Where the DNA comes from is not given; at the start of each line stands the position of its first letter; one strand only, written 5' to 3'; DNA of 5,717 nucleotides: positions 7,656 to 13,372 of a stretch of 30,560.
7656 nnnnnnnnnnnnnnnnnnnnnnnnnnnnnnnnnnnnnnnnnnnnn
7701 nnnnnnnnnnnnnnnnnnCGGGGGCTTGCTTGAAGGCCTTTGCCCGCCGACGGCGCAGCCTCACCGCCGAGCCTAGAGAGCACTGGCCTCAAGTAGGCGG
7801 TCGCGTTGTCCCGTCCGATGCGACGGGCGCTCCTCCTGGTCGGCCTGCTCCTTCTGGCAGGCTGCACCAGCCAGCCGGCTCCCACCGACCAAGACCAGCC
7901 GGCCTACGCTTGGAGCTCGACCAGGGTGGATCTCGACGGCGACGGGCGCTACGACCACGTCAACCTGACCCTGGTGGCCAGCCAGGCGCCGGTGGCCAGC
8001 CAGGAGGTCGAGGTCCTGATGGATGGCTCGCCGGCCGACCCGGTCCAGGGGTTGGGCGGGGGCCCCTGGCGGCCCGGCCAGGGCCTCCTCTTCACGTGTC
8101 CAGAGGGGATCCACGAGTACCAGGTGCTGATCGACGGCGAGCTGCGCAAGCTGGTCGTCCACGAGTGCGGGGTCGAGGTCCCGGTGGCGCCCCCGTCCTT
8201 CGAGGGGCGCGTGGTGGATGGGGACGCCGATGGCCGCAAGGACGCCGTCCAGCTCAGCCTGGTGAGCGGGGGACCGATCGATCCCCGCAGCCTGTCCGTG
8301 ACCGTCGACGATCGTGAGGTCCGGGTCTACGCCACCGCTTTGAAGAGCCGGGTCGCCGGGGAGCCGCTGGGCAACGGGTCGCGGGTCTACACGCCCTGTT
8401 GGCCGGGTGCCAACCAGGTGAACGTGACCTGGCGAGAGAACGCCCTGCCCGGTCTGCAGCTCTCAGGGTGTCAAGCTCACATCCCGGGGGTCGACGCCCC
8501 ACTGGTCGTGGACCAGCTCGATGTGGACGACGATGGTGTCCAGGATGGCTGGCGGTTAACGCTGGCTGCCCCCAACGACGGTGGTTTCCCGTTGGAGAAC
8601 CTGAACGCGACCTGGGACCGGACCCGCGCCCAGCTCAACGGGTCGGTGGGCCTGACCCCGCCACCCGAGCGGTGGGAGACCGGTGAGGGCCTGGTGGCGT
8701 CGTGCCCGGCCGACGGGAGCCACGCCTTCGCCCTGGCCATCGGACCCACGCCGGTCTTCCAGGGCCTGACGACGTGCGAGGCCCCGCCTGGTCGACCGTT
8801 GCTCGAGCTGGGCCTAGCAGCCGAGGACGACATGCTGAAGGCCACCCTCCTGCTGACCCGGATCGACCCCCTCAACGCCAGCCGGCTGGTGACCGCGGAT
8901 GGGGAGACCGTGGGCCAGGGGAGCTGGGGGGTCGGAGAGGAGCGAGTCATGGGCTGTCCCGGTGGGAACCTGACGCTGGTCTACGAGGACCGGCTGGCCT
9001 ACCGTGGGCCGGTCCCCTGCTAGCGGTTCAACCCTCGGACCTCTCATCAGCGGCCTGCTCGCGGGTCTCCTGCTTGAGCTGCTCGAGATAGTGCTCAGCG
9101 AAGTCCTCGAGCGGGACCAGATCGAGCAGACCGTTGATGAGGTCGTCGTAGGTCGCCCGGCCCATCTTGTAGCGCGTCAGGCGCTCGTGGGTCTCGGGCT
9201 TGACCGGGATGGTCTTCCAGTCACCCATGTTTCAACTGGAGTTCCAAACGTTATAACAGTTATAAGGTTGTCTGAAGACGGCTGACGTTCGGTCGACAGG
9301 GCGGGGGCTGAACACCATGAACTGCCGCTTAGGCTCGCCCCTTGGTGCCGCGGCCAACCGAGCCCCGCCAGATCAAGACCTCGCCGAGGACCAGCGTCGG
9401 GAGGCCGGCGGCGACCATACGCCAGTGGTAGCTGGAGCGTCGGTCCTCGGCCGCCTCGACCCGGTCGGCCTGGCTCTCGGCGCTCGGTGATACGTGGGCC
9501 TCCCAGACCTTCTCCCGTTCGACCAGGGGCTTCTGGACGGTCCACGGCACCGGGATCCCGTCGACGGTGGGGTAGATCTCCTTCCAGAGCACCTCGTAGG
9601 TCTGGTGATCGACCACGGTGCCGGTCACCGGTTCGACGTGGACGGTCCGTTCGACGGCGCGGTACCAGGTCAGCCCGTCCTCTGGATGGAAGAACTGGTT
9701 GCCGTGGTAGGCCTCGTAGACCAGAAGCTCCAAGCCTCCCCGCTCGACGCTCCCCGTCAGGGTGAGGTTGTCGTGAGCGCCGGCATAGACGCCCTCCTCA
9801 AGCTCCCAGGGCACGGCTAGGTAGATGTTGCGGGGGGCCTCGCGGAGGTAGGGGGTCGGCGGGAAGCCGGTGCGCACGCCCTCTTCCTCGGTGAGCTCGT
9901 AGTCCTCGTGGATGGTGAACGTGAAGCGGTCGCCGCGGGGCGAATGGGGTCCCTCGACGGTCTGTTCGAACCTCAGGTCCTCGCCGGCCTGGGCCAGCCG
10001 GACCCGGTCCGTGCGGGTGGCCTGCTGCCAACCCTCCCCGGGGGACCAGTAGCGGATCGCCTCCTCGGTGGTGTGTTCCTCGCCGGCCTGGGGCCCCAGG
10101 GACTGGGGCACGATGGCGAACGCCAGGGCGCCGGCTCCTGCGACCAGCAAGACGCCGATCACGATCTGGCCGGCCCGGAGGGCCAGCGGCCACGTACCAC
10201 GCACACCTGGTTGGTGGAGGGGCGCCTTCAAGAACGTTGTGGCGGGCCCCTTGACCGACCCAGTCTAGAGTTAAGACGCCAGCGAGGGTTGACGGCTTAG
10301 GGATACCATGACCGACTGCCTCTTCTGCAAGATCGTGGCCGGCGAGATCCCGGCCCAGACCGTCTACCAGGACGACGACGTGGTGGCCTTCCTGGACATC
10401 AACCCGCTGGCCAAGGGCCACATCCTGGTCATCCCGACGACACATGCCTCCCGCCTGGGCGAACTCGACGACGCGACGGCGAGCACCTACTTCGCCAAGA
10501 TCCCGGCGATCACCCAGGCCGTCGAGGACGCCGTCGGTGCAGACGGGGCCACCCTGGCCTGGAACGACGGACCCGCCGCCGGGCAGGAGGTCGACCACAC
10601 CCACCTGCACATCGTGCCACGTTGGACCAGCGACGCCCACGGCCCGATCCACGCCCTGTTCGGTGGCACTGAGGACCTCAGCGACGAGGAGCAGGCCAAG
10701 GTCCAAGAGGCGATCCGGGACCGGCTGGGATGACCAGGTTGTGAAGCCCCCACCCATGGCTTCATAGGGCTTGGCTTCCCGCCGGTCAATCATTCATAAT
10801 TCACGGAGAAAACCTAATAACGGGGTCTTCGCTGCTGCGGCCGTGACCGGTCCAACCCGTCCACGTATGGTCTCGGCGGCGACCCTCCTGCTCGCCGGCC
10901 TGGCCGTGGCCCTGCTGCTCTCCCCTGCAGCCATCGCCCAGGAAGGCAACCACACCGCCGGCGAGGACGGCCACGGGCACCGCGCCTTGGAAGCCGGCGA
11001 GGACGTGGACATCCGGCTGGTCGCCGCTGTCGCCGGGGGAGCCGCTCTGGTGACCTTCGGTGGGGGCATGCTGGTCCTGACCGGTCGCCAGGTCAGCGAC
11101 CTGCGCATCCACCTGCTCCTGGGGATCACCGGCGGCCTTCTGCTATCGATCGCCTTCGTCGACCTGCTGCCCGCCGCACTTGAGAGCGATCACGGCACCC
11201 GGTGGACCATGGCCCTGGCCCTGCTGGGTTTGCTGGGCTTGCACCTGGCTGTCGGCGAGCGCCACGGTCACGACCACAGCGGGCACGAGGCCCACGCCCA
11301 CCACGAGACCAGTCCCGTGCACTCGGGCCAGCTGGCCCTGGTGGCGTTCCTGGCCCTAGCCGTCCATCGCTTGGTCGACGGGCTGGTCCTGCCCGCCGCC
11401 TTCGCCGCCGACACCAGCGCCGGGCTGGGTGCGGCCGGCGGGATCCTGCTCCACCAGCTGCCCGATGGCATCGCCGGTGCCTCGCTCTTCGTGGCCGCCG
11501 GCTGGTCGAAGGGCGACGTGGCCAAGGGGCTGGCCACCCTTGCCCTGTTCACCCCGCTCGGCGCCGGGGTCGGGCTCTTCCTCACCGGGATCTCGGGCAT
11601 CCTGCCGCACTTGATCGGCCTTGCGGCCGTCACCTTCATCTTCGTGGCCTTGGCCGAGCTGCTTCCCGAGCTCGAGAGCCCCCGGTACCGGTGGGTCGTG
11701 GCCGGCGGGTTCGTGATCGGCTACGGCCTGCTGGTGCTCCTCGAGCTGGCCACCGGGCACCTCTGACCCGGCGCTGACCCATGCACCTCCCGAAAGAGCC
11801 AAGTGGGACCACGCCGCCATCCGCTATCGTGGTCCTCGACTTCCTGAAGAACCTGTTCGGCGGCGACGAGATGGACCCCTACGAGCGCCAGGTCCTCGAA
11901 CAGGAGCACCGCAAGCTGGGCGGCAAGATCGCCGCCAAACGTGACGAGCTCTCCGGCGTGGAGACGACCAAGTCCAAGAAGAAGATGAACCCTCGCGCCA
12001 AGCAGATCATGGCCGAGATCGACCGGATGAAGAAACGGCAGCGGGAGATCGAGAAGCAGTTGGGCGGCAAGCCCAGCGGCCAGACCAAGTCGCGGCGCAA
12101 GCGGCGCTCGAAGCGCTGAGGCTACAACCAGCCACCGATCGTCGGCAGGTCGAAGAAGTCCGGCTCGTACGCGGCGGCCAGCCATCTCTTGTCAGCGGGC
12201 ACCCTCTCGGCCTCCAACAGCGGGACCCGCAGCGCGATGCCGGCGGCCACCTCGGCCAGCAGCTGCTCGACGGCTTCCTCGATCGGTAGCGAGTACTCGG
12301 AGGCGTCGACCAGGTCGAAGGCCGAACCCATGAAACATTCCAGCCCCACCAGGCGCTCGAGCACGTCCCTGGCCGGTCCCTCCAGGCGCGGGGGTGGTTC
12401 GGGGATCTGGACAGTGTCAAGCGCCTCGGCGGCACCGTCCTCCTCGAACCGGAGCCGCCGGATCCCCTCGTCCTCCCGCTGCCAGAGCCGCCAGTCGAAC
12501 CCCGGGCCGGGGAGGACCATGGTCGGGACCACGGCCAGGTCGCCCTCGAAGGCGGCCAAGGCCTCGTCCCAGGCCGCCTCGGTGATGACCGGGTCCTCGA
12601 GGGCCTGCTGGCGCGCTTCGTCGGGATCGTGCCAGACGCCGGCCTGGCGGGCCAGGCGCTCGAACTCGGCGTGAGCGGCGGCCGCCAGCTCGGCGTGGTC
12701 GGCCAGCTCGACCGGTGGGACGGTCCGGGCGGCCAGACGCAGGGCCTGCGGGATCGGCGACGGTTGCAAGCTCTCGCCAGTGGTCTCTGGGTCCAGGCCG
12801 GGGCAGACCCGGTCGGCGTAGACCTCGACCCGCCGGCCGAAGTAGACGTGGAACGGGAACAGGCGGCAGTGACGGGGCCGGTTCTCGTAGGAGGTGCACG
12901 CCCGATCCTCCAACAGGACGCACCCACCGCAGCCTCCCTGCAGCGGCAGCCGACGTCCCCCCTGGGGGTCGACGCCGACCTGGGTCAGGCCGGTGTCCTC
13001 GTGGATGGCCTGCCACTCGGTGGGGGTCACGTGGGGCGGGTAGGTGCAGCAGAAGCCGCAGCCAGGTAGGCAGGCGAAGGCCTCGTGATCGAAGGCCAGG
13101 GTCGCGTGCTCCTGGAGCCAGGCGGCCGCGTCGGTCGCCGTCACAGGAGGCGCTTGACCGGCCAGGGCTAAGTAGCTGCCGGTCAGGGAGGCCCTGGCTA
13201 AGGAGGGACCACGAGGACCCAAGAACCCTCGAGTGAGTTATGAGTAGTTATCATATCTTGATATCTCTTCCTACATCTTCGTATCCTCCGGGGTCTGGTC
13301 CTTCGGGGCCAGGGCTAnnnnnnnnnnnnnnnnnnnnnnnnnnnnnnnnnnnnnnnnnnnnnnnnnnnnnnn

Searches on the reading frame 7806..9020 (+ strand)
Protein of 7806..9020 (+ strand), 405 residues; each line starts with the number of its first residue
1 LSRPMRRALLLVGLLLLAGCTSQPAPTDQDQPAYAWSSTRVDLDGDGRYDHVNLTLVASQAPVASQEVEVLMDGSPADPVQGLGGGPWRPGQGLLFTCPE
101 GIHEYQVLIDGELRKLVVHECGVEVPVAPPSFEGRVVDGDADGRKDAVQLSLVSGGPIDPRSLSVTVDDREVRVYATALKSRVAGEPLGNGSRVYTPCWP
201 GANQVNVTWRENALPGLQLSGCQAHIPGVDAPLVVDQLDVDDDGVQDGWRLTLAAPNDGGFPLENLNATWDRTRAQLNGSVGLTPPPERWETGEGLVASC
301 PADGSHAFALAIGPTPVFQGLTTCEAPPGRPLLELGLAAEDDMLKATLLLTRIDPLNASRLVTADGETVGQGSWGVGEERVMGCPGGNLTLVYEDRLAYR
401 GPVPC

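Call 8: search_protein_families(library=pfam, proteins=[window:7806-9020:+], max_evalue=0.01)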
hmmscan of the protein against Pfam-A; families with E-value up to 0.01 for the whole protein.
window:7806-9020:+ (405 aa): 0 families

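Call 63: search_protein_families(library=pfam, proteins=[window:7806-9020:+], max_evalue=10)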
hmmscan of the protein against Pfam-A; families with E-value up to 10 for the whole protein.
window:7806-9020:+ (405 aa): 2 families
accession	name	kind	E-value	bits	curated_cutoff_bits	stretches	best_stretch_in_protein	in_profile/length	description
PF01839.29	FG-GAP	-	4.2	7.8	22.1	1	36-52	3-19/37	FG-GAP repeat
PF05901.16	Excalibur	-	5.6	7.9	22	1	24-47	12-32/36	Excalibur calcium-binding domain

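Call 74: search_protein_families(library=padloc, proteins=[window:7806-9020:+], max_evalue=0.01)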
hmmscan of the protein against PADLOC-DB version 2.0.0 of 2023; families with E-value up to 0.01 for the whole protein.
window:7806-9020:+ (405 aa): 0 families

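Call 75: search_protein_families(library=ncbifam, proteins=[window:7806-9020:+], max_evalue=0.01)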
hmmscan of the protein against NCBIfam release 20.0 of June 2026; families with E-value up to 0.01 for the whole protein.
window:7806-9020:+ (405 aa): 1 family
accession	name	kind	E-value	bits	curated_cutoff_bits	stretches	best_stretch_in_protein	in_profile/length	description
NF003780.0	PRK05371.1-1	subfamily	0.0081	14.6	642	0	35-76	56-97/594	Xaa-Pro dipeptidyl-peptidase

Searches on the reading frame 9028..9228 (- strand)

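Call 8: search_protein_families(library=pfam, proteins=[window:9028-9228:-], max_evalue=0.01)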
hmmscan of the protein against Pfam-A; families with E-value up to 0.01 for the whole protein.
window:9028-9228:- (66 aa): 1 family
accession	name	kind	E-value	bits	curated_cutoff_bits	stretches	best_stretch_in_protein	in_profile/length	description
PF24434.1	DUF7557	-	0.00011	22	25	1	5-36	2-33/45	Family of unknown function (DUF7557)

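Call 74: search_protein_families(library=padloc, proteins=[window:9031-9228:-], max_evalue=0.01)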
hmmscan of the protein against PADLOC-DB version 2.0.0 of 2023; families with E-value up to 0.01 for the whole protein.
window:9031-9228:- (66 aa): 0 families

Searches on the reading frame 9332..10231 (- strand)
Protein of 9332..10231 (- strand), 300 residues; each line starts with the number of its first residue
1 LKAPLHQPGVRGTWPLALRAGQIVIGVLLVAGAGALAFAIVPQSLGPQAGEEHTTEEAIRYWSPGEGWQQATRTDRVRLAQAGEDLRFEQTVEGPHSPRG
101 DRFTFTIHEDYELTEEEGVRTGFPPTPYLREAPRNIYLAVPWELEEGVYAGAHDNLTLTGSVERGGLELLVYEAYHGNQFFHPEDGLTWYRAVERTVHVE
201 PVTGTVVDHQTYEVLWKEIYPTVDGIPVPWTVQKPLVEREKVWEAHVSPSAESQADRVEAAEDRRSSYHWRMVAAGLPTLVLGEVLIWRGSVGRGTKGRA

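Call 8: search_protein_families(library=pfam, proteins=[window:9332-10231:-], max_evalue=0.01)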
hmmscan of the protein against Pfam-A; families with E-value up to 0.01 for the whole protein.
window:9332-10231:- (300 aa): 1 family
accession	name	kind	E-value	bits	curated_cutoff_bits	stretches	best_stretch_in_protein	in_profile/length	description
PF11271.13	PorA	-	6.2e-08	32.7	29.5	1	185-290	201-295/297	Porin PorA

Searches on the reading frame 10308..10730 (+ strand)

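Call 60: search_protein_families(library=pfam, proteins=[window:10308-10730:+], max_evalue=0.001)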
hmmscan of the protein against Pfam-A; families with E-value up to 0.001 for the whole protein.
window:10308-10730:+ (141 aa): 2 families
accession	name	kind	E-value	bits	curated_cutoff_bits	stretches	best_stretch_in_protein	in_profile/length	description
PF01230.28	HIT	-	9.5e-27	94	21.5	1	12-105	2-95/98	HIT domain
PF11969.13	DcpS_C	-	7.2e-13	49.4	24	1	4-103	2-100/114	Scavenger mRNA decapping enzyme C-term binding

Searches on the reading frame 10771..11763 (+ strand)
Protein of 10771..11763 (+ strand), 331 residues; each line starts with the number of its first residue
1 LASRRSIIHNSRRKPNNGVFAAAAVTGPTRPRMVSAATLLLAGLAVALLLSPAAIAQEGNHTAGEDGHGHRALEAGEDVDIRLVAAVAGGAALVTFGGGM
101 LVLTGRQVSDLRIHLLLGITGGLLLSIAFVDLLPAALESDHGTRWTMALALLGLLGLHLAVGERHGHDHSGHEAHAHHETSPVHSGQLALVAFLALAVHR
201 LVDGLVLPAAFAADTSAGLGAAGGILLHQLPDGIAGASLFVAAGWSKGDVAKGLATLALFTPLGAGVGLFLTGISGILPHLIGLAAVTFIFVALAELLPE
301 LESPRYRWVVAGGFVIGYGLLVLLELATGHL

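Call 60: search_protein_families(library=pfam, proteins=[window:10771-11763:+], max_evalue=0.001)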
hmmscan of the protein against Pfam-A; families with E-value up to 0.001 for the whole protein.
window:10771-11763:+ (331 aa): 1 family
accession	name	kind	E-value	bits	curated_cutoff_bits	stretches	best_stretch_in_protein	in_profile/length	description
PF02535.28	Zip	-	1.4e-21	77.5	35.1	2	162-323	151-321/323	ZIP Zinc transporter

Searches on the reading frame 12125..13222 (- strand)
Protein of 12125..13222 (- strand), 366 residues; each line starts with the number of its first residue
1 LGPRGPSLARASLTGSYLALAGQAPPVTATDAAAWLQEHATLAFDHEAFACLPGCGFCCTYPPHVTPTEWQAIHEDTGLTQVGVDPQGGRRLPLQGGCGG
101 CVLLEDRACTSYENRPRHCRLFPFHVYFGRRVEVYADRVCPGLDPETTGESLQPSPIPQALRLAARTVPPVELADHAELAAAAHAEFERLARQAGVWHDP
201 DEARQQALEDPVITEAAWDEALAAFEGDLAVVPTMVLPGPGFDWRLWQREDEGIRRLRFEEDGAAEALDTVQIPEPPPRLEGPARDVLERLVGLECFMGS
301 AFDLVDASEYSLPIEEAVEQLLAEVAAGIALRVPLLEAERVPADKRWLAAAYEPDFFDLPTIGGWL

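Call 60: search_protein_families(library=pfam, proteins=[window:12125-13222:-], max_evalue=0.001)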
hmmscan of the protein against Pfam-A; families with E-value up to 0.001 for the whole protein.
window:12125-13222:- (366 aa): 1 family
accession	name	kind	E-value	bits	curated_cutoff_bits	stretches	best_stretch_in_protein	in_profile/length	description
PF03692.20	CxxCxxCC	-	3.5e-09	37.7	23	1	51-129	2-73/85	Putative zinc- or iron-chelating domain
